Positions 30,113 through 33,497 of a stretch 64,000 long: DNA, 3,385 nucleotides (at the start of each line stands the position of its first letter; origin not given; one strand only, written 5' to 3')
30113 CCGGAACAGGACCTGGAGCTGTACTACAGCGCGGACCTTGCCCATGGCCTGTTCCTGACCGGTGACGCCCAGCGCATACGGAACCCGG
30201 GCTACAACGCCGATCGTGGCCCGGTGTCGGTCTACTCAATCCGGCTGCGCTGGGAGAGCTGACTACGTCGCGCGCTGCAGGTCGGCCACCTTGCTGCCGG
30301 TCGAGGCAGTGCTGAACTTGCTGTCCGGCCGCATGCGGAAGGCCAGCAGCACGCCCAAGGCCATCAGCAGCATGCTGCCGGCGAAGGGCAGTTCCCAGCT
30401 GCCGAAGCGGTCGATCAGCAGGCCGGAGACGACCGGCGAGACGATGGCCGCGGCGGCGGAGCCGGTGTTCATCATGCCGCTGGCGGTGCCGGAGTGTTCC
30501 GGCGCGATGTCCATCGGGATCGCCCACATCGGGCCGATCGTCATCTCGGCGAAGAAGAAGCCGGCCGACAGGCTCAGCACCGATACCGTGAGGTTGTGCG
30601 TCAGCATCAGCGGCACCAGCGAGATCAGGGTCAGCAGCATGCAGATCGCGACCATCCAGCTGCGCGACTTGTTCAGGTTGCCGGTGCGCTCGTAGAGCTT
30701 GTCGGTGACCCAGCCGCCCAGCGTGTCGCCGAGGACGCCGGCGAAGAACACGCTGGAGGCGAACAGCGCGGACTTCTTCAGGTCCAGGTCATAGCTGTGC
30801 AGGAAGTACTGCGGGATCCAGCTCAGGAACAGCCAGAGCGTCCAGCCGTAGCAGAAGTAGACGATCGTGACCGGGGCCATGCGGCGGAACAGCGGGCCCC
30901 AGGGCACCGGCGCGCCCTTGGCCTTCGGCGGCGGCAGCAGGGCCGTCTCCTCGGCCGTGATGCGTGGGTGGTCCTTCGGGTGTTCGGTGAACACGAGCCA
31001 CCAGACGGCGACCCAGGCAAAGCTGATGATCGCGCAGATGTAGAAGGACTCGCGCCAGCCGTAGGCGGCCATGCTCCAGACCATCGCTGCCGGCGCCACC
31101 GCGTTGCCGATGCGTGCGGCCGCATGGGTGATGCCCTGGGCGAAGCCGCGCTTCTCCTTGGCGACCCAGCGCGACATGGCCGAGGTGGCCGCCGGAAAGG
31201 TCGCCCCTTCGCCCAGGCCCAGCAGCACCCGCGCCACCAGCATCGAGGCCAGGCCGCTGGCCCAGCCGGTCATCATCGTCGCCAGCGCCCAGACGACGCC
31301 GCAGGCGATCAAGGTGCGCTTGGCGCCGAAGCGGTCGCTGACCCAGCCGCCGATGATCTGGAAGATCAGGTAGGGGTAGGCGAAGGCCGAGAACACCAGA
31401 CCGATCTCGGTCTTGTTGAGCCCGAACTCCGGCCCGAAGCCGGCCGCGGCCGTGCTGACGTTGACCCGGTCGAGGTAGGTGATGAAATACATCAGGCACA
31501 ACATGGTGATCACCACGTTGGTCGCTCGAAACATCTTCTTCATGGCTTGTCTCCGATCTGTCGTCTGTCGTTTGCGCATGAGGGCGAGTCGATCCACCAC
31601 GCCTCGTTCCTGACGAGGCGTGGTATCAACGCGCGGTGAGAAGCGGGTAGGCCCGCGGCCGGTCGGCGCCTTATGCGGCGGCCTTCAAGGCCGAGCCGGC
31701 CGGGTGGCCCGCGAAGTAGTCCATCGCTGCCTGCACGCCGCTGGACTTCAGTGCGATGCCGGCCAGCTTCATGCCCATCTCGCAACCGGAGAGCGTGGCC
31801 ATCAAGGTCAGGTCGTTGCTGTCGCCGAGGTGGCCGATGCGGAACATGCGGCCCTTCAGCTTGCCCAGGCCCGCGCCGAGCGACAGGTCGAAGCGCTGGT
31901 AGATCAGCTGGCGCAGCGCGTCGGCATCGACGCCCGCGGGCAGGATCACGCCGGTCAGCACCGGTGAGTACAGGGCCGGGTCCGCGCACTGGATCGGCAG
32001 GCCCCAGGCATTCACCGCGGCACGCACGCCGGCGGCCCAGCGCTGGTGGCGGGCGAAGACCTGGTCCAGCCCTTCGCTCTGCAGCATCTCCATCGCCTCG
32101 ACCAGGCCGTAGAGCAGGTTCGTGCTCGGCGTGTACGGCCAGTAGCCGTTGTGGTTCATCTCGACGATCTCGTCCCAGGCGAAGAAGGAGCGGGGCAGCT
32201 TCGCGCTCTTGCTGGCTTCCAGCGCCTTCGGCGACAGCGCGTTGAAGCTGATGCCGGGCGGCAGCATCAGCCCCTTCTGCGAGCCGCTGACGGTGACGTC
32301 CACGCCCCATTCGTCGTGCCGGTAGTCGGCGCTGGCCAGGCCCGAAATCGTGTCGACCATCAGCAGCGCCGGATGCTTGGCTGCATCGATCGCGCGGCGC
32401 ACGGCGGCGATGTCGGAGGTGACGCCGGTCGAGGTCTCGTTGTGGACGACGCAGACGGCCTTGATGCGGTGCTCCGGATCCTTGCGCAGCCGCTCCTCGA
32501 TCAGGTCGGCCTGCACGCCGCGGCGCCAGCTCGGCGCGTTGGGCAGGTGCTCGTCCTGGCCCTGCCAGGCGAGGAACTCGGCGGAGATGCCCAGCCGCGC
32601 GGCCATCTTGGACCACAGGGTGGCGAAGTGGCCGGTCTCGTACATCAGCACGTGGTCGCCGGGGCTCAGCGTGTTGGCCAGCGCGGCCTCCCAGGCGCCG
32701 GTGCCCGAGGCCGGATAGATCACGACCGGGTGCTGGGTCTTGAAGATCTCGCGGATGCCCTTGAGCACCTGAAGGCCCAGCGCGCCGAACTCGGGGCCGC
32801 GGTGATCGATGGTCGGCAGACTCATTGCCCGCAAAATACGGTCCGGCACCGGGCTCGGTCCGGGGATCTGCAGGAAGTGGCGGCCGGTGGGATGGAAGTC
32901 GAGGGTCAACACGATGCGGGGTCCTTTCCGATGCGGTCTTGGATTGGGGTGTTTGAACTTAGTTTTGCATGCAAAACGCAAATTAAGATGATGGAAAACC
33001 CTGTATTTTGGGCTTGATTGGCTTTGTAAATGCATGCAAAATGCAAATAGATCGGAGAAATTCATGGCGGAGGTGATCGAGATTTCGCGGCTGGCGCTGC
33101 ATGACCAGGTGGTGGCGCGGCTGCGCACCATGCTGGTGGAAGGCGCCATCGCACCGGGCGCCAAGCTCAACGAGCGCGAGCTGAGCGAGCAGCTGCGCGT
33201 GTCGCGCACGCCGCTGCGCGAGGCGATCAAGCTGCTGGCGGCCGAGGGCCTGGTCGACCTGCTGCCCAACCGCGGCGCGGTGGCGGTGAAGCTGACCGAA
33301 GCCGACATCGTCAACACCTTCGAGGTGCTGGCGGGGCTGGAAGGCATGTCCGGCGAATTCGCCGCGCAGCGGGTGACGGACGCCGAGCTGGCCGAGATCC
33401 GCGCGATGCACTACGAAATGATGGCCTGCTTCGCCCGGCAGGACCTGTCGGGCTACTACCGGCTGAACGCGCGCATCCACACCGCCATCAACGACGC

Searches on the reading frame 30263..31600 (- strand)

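Call 52: search_protein_families(library=pfam, proteins=[window:30263-31600:-], max_evalue=0.00001)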
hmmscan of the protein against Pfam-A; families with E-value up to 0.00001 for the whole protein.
window:30263-31600:- (445 aa): 3 families
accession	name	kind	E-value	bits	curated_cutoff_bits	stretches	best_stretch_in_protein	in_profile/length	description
PF07690.21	MFS_1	-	7.6e-71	239.3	33.4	2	34-389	1-347/347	Major Facilitator Superfamily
PF00083.30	Sugar_tr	-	2.4e-09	37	22.3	1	53-202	43-190/452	Sugar (and other) transporter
PF12832.13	MFS_1_like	-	4.9e-06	26.3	25.2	0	60-369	30-329/373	MFS_1 like family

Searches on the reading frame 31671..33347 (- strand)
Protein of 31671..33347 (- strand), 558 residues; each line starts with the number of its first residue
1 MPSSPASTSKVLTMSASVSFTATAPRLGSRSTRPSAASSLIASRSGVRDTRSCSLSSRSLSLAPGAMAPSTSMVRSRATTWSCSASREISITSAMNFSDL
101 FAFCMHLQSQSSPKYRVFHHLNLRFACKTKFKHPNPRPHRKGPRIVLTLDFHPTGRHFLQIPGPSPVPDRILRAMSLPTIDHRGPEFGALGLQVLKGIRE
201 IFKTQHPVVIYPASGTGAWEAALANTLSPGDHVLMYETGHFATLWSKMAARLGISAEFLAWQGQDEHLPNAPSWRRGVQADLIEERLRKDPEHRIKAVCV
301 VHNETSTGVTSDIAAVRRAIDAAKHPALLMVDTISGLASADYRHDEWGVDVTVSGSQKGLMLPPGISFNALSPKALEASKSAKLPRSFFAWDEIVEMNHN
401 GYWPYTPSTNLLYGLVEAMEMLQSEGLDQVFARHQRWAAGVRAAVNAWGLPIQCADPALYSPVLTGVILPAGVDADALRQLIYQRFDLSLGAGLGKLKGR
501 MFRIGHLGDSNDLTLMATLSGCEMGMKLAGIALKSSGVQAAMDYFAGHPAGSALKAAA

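Call 53: search_protein_families(library=pfam, proteins=[window:31671-33347:-], max_evalue=0.00001)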
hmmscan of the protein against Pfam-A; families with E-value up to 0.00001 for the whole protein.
window:31671-33347:- (558 aa): 1 family
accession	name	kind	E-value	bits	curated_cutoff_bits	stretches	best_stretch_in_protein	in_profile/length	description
PF00266.25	Aminotran_5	-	1.5e-16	60.8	21.5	1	186-441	40-287/371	Aminotransferase class-V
